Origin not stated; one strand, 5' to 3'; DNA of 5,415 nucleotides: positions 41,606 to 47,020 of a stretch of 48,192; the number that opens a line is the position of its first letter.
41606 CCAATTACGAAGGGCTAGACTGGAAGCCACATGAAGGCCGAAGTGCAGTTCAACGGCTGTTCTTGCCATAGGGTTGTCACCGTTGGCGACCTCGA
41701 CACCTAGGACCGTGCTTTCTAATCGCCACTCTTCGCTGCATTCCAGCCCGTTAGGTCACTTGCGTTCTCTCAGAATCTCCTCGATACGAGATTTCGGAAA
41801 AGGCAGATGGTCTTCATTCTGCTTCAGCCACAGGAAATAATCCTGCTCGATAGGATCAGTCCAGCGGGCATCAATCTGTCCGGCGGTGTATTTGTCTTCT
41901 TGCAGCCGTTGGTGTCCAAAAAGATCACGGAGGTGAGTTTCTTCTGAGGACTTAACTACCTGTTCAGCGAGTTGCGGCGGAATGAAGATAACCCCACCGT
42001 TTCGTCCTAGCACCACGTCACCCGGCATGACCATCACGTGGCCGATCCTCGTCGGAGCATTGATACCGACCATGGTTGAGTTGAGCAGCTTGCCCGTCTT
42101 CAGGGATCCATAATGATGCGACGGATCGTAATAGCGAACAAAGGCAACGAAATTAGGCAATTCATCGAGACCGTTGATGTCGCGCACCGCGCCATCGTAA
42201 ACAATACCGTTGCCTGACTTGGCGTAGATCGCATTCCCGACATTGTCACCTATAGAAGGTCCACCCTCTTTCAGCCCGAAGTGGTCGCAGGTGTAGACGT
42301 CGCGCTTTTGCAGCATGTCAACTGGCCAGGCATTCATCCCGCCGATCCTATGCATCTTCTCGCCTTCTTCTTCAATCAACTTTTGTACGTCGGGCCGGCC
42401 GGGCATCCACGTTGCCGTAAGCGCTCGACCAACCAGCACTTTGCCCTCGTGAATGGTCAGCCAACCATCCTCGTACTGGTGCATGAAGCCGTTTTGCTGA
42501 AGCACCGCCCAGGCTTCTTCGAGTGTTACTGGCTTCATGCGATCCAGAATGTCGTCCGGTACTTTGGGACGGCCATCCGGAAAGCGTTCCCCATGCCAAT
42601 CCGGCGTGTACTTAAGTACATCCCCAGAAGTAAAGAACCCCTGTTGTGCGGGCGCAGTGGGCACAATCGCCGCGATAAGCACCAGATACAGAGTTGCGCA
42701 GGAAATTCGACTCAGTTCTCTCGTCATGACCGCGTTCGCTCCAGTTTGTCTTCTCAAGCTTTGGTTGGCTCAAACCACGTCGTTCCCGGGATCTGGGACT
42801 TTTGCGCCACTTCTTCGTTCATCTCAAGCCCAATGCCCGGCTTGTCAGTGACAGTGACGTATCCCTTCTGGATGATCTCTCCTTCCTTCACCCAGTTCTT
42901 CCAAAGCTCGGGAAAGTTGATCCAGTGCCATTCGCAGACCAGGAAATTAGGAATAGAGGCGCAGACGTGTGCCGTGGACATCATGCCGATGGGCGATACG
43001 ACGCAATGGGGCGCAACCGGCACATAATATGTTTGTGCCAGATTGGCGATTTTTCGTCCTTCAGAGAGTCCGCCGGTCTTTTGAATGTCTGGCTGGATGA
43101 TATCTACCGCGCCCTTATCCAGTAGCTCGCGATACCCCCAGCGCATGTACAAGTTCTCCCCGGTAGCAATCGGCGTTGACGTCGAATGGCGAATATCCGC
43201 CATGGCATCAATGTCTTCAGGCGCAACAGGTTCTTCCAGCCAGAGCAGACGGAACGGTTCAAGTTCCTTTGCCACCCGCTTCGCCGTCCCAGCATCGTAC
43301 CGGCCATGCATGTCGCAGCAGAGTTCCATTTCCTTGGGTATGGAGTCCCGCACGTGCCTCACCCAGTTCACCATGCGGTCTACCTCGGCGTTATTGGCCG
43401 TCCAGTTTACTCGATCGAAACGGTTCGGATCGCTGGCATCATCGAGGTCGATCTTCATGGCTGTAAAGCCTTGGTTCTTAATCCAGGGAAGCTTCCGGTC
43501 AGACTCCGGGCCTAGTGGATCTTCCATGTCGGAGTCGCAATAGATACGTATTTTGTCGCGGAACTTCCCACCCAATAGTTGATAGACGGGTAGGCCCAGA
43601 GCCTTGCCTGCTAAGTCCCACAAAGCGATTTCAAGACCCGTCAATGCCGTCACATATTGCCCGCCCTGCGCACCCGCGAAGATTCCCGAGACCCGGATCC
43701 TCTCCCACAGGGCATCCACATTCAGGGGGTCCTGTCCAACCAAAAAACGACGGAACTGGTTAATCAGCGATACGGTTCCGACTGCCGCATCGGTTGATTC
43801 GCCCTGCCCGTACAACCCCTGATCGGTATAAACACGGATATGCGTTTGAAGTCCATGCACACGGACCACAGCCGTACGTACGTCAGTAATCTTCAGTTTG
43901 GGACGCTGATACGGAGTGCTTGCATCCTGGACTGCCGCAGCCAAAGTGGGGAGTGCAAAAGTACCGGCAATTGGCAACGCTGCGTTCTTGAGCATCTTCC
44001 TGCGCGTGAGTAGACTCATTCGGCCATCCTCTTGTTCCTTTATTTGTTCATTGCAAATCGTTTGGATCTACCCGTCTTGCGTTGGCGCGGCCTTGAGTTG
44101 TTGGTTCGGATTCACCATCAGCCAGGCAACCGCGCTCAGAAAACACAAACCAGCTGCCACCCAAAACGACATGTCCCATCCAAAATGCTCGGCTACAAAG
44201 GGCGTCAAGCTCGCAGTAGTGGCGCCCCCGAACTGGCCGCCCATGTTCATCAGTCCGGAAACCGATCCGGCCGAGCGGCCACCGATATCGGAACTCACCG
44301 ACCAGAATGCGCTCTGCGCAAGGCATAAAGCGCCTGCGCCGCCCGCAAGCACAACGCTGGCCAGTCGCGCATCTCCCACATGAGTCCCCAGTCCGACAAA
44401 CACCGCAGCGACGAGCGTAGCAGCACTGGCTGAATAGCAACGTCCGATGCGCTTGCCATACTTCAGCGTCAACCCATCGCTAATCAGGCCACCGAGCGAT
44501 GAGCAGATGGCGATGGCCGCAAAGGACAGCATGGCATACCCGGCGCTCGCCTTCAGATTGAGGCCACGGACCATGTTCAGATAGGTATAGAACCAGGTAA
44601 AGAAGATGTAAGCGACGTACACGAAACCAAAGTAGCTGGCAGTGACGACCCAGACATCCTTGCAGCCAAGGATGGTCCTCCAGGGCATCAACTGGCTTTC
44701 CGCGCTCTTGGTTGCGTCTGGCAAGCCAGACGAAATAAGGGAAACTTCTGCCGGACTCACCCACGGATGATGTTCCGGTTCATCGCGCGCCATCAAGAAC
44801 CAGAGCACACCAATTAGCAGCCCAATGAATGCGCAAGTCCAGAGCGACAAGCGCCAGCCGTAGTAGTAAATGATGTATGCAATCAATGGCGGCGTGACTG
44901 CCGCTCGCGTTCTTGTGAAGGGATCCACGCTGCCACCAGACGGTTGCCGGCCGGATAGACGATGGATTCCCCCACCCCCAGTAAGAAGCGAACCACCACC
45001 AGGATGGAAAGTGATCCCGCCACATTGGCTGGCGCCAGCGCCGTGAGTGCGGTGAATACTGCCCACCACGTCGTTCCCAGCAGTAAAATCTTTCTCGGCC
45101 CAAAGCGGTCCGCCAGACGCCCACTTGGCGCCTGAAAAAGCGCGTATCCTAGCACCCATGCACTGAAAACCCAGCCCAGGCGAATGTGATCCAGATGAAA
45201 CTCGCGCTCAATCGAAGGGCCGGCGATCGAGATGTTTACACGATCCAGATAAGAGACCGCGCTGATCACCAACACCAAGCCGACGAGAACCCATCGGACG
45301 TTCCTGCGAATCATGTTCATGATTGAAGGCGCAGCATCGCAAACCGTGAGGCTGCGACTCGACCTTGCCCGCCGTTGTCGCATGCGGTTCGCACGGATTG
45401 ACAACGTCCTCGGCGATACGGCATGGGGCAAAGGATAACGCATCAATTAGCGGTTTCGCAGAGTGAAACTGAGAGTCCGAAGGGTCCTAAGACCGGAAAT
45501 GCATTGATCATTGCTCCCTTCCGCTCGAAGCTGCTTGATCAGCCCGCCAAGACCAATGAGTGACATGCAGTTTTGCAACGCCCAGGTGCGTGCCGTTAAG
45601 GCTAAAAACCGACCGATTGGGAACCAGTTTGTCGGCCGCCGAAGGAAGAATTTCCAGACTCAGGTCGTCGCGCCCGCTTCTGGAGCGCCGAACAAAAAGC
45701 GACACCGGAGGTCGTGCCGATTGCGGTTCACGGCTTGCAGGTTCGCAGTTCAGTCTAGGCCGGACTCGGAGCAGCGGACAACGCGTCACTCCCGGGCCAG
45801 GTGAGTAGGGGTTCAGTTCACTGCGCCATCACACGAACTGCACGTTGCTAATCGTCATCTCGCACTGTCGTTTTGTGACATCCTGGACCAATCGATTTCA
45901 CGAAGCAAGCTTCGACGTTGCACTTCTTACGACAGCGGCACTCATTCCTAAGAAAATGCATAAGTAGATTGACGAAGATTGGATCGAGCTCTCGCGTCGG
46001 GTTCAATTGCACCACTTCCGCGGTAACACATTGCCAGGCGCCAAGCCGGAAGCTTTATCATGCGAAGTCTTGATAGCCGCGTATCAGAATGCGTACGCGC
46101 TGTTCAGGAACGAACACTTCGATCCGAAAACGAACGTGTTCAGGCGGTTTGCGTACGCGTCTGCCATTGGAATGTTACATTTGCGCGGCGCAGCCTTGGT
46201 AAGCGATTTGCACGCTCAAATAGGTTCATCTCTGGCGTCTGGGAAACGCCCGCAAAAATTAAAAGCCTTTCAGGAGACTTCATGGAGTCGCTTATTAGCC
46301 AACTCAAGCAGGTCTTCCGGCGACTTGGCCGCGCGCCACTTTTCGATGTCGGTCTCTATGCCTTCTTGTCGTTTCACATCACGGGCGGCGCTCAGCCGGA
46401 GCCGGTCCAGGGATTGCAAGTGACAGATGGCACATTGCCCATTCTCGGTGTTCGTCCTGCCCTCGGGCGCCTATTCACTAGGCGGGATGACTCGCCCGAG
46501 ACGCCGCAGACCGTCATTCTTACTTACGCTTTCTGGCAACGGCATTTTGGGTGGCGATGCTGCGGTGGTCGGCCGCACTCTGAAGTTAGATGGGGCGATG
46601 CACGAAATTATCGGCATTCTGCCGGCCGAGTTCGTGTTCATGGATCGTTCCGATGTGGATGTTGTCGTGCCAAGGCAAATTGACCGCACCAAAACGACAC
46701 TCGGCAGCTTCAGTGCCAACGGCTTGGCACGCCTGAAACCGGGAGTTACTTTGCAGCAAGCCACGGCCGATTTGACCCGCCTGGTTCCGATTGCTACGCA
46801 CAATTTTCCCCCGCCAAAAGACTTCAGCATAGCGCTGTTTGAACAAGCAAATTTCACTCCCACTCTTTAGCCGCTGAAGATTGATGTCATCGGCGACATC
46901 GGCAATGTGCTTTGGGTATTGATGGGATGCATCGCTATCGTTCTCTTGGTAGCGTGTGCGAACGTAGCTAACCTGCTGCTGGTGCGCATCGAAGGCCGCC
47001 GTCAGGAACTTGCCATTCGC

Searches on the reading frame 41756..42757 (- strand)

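Call 17: search_protein_families(library=pfam, proteins=[window:41756-42757:-], max_evalue=0.01)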
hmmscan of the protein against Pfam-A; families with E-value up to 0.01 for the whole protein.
window:41756-42757:- (333 aa): 1 family
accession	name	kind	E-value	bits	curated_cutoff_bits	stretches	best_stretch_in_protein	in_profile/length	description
PF03737.21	RraA-like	-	3.4e-12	47.3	24.5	1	86-257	8-151/152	Aldolase/RraA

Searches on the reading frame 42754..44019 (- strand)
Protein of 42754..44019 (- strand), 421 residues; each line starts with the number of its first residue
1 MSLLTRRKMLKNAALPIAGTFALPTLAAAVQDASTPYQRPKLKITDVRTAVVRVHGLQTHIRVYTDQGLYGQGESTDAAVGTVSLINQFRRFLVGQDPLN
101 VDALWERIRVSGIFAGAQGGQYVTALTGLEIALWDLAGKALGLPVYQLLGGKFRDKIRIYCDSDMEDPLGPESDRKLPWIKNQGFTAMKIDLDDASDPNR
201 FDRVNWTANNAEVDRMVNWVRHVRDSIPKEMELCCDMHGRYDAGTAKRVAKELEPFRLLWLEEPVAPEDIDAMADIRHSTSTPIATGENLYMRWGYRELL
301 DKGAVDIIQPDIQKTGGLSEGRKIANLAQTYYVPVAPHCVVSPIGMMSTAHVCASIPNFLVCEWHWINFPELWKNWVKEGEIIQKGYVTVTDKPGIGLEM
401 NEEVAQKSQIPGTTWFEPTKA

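Call 16: find_encoding_contigs(protein=window:42754-44019:-, flank=10000, max_places=10)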
Protein window:42754-44019:- (421 aa): 22 contigs read that carry it; 10 places shown.
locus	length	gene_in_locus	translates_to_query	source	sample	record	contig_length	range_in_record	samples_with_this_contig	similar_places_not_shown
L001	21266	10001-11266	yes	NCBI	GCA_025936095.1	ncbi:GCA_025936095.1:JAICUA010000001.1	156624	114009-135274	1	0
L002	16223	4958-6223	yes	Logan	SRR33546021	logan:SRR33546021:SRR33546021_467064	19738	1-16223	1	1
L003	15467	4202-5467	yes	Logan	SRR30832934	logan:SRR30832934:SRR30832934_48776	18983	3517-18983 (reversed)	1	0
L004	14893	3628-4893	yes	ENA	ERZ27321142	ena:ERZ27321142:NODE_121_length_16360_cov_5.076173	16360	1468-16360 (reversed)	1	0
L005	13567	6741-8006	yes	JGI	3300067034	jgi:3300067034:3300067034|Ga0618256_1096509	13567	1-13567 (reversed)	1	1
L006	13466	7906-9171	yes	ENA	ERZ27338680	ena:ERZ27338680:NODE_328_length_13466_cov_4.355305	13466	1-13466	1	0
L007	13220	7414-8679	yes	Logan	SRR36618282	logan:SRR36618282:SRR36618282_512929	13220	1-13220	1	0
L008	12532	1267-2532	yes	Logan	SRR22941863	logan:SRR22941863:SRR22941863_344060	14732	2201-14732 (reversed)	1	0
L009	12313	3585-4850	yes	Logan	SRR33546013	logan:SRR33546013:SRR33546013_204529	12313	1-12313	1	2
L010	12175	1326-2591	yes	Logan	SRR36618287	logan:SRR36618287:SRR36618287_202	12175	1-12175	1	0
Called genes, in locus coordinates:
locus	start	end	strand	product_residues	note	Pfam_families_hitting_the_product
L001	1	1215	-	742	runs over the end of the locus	PF00486:Trans_reg_C, PF07676:PD40, PF26549:Tricorn_N, PF26550:Tricorn_2nd, PF26549:Tricorn_N (weak), PF26550:Tricorn_2nd, PF26549:Tricorn_N, PF07676:PD40, +6 more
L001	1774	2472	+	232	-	PF13650:Asp_protease_2, PF13975:gag-asp_proteas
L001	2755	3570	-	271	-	PF03476:MOSC_N, PF03473:MOSC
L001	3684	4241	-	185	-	PF00190:Cupin_1 (weak), PF07883:Cupin_2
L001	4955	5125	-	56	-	PF03449:GreA_GreB_N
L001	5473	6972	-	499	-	PF12704:MacB_PCD, PF02687:FtsX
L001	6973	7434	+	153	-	-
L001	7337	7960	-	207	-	-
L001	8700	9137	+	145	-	PF00083:Sugar_tr (weak), PF07690:MFS_1, PF05977:MFS_3 (weak)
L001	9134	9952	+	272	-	PF07690:MFS_1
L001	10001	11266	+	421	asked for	PF02746:MR_MLE_N, PF13378:MR_MLE_C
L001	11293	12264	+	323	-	PF03737:RraA-like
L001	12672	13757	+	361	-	PF01408:GFO_IDH_MocA, PF02894:GFO_IDH_MocA_C, PF22725:GFO_IDH_MocA_C3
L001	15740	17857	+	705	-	PF04389:Peptidase_M28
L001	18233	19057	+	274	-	-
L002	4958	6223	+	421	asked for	PF02746:MR_MLE_N, PF13378:MR_MLE_C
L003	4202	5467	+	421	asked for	PF02746:MR_MLE_N, PF13378:MR_MLE_C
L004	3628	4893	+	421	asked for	PF02746:MR_MLE_N, PF13378:MR_MLE_C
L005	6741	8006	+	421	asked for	PF02746:MR_MLE_N, PF13378:MR_MLE_C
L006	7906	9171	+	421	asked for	PF02746:MR_MLE_N, PF13378:MR_MLE_C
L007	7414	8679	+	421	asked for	PF02746:MR_MLE_N, PF13378:MR_MLE_C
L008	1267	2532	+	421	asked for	PF02746:MR_MLE_N, PF13378:MR_MLE_C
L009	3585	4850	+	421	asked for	PF02746:MR_MLE_N, PF13378:MR_MLE_C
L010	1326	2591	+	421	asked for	PF02746:MR_MLE_N, PF13378:MR_MLE_C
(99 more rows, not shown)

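Call 17: search_protein_families(library=pfam, proteins=[window:42754-44019:-], max_evalue=0.01)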
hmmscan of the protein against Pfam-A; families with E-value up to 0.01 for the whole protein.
window:42754-44019:- (421 aa): 2 families
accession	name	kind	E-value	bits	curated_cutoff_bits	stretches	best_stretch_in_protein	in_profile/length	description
PF13378.12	MR_MLE_C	-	2.4e-66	224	29.4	1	180-404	10-219/219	Enolase C-terminal domain-like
PF02746.21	MR_MLE_N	-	5e-12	46.5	22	1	60-150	30-117/117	Mandelate racemase / muconate lactonizing enzyme, N-terminal domain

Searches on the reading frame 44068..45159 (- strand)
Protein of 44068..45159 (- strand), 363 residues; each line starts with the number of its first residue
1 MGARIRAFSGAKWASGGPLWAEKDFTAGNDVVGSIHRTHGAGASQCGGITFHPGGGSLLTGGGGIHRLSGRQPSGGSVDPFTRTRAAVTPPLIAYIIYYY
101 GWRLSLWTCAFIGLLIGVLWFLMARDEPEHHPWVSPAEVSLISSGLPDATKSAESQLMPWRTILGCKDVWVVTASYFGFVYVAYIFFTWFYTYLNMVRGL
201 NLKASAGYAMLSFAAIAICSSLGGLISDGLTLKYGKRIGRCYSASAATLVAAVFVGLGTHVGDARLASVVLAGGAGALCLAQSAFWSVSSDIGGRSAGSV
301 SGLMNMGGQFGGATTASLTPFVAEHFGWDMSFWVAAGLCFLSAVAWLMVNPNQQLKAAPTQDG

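Call 17: search_protein_families(library=pfam, proteins=[window:44068-45159:-], max_evalue=0.01)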
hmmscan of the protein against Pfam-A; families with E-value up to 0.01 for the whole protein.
window:44068-45159:- (363 aa): 1 family
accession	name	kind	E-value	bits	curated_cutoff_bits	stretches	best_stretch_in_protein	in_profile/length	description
PF07690.21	MFS_1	-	4.1e-28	98.7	33.4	2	87-314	135-345/347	Major Facilitator Superfamily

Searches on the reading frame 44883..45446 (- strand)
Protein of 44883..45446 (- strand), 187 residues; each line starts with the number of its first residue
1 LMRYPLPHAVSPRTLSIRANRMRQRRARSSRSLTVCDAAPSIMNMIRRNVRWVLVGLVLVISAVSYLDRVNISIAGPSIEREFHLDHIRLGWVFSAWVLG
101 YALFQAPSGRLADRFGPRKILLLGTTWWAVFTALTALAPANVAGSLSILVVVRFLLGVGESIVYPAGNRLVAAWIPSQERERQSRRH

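Call 17: search_protein_families(library=pfam, proteins=[window:44883-45446:-], max_evalue=0.01)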
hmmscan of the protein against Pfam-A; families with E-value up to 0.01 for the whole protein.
window:44883-45446:- (187 aa): 3 families
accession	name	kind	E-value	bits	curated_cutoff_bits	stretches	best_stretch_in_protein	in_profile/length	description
PF07690.21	MFS_1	-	7e-30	104.6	33.4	1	59-182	2-121/347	Major Facilitator Superfamily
PF05977.19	MFS_3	-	3.5e-06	26.2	27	1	96-176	53-133/524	Transmembrane secretion effector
PF00083.30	Sugar_tr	-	4.1e-06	26.4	22.3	1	85-162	43-118/452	Sugar (and other) transporter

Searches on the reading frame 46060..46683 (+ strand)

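Call 17: search_protein_families(library=pfam, proteins=[window:46060-46683:+], max_evalue=0.01)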
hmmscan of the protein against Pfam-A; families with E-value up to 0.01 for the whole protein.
window:46060-46683:+ (207 aa): 1 family
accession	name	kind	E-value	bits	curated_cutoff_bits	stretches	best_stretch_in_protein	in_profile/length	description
PF12704.14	MacB_PCD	-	0.0015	19.3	27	1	106-164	78-135/207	MacB-like periplasmic core domain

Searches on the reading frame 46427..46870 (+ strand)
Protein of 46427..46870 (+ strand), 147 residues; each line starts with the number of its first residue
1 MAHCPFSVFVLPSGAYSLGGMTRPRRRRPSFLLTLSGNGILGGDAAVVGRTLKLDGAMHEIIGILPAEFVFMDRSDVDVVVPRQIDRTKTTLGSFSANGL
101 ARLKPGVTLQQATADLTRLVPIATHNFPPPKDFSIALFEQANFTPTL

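Call 17: search_protein_families(library=pfam, proteins=[window:46427-46870:+], max_evalue=0.01)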
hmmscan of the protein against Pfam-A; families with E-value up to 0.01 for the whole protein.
window:46427-46870:+ (147 aa): 1 family
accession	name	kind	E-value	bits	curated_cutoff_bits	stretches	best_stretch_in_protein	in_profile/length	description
PF12704.14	MacB_PCD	-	3e-06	28.1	27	1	43-118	135-206/207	MacB-like periplasmic core domain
